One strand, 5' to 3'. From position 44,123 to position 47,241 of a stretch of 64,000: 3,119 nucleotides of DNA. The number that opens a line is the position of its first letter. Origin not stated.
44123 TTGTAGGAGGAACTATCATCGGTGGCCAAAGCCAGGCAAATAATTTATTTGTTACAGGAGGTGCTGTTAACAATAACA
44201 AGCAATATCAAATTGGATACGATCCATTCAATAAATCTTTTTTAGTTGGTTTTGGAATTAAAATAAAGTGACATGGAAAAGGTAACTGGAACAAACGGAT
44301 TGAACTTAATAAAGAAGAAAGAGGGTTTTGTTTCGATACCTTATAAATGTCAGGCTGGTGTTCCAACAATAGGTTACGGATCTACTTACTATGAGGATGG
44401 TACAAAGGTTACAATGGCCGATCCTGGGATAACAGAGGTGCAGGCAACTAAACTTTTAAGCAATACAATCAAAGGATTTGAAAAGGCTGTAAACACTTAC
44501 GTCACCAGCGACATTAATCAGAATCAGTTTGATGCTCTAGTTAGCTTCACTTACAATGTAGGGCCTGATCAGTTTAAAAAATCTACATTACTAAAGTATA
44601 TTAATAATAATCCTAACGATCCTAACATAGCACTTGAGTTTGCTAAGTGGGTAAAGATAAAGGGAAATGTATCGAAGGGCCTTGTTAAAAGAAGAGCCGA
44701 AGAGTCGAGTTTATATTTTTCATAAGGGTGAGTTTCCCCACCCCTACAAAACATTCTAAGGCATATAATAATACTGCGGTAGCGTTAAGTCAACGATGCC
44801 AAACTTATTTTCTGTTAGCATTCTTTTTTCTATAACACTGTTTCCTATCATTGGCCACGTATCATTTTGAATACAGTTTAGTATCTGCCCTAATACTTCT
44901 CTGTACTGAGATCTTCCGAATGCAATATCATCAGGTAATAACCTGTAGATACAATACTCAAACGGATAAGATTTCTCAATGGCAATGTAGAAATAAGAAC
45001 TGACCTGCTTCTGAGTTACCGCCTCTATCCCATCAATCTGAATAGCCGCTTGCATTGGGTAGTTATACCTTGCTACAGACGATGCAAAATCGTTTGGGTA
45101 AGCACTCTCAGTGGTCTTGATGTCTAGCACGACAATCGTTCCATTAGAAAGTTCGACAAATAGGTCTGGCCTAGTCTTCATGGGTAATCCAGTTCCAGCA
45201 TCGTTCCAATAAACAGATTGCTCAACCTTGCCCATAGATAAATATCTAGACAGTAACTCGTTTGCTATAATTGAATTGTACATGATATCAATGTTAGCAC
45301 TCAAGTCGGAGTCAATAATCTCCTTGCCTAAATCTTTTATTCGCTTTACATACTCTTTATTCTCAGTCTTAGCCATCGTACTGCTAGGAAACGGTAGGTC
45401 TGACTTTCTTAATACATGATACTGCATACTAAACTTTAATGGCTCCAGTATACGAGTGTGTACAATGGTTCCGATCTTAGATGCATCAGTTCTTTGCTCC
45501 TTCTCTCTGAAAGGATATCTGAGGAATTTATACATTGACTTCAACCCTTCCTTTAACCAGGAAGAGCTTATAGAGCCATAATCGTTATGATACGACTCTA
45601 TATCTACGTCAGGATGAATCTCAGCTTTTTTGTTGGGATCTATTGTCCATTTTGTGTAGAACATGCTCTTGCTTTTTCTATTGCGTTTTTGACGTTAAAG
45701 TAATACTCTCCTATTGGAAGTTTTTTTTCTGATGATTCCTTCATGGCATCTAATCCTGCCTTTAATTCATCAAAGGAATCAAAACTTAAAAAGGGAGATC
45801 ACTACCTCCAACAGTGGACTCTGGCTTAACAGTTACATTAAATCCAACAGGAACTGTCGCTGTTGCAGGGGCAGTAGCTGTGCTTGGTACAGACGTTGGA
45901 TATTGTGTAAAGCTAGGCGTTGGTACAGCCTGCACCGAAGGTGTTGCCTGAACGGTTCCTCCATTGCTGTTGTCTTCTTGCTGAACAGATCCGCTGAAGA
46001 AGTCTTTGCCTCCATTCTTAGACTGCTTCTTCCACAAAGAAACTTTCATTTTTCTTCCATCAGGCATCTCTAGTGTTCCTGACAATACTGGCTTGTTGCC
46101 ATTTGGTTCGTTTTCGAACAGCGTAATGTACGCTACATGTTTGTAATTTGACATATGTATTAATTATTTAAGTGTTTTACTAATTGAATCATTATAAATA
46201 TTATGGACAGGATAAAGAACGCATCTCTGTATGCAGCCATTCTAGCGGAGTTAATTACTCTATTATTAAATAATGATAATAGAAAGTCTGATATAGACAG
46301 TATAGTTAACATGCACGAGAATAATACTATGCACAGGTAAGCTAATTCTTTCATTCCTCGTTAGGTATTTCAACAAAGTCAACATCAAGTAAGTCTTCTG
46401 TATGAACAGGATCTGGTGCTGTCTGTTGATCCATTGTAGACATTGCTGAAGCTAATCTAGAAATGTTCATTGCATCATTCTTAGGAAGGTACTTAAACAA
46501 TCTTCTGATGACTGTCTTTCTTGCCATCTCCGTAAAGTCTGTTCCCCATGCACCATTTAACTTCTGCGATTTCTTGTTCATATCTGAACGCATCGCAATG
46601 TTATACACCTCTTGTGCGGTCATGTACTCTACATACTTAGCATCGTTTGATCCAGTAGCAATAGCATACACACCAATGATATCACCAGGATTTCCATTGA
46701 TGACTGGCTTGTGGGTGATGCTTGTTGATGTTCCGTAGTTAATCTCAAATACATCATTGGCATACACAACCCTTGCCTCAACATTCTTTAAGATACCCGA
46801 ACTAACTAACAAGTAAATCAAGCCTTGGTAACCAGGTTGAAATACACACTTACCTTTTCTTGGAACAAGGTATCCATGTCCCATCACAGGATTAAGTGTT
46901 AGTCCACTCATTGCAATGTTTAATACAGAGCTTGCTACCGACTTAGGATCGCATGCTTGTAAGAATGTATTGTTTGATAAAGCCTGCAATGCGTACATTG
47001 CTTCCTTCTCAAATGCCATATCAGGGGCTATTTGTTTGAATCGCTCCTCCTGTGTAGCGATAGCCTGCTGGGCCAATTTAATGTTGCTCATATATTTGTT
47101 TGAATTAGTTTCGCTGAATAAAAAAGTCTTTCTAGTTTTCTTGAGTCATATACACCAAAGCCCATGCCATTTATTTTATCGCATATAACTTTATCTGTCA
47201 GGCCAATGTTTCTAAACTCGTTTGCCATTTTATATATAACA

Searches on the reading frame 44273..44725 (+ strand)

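Call 74: search_protein_families(library=phrogs, proteins=[window:44273-44725:+], max_evalue=0.001)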
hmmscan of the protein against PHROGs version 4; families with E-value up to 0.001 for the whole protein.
window:44273-44725:+ (150 aa): 8 families
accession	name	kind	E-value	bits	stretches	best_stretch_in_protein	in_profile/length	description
phrog_7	-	lysis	6.2e-53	181.1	1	5-148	554-695/873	endolysin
phrog_33083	-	lysis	4.7e-25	89.2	1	5-148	3-140/456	endolysin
phrog_10457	-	lysis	8.6e-21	75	1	56-150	6-95/95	endolysin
phrog_7910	-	lysis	4e-16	60.4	1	60-146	4-89/96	endolysin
phrog_28234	-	lysis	1.1e-15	58.5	1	26-148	94-219/372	endolysin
phrog_16615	-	other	3.3e-08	33.7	1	5-148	199-348/529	peptidase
phrog_3617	-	unknown function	1.7e-05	25.2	1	5-148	255-403/405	-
phrog_15410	-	unknown function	0.00094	19.3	1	22-115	186-285/311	-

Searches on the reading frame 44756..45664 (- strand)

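Call 12: search_protein_families(library=pfam, proteins=[window:44756-45664:-], max_evalue=0.01)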
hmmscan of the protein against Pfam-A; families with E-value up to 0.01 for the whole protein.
window:44756-45664:- (302 aa): 1 family
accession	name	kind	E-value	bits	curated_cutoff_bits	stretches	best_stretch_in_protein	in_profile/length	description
PF12684.13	DUF3799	-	1.2e-26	94.3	26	1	33-273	1-223/233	PDDEXK-like domain of unknown function (DUF3799)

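Call 13: search_protein_families(library=phrogs, proteins=[window:44756-45664:-], max_evalue=0.001)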
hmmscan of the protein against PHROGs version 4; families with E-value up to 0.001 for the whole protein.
window:44756-45664:- (302 aa): 3 families
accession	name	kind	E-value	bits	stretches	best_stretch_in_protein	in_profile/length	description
phrog_412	-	DNA, RNA and nucleotide metabolism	1.9e-58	199.8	1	6-299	130-406/440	exonuclease VIII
phrog_607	-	DNA, RNA and nucleotide metabolism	3.3e-19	69.7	1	19-273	582-859/883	exonuclease VII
phrog_1706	-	DNA, RNA and nucleotide metabolism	0.00029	21.4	1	57-208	80-168/293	CRISPR/Cas system associated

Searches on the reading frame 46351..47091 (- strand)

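Call 12: search_protein_families(library=pfam, proteins=[window:46351-47091:-], max_evalue=0.01)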
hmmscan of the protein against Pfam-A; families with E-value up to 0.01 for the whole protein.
window:46351-47091:- (246 aa): 1 family
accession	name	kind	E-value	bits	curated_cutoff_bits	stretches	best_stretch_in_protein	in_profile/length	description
PF03837.19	RecT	-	1.5e-36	126.2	24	1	34-212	7-180/198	RecT family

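Call 13: search_protein_families(library=phrogs, proteins=[window:46351-47091:-], max_evalue=0.001)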
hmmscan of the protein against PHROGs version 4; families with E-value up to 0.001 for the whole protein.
window:46351-47091:- (246 aa): 3 families
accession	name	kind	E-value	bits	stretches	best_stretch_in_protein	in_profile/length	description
phrog_148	-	DNA, RNA and nucleotide metabolism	1.4e-63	216.8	1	5-225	30-246/387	RecT-like ssDNA annealing protein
phrog_19737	-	unknown function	6.1e-10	40.3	1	29-95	35-101/108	-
phrog_34786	-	unknown function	3.2e-06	28.2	1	24-81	49-106/116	-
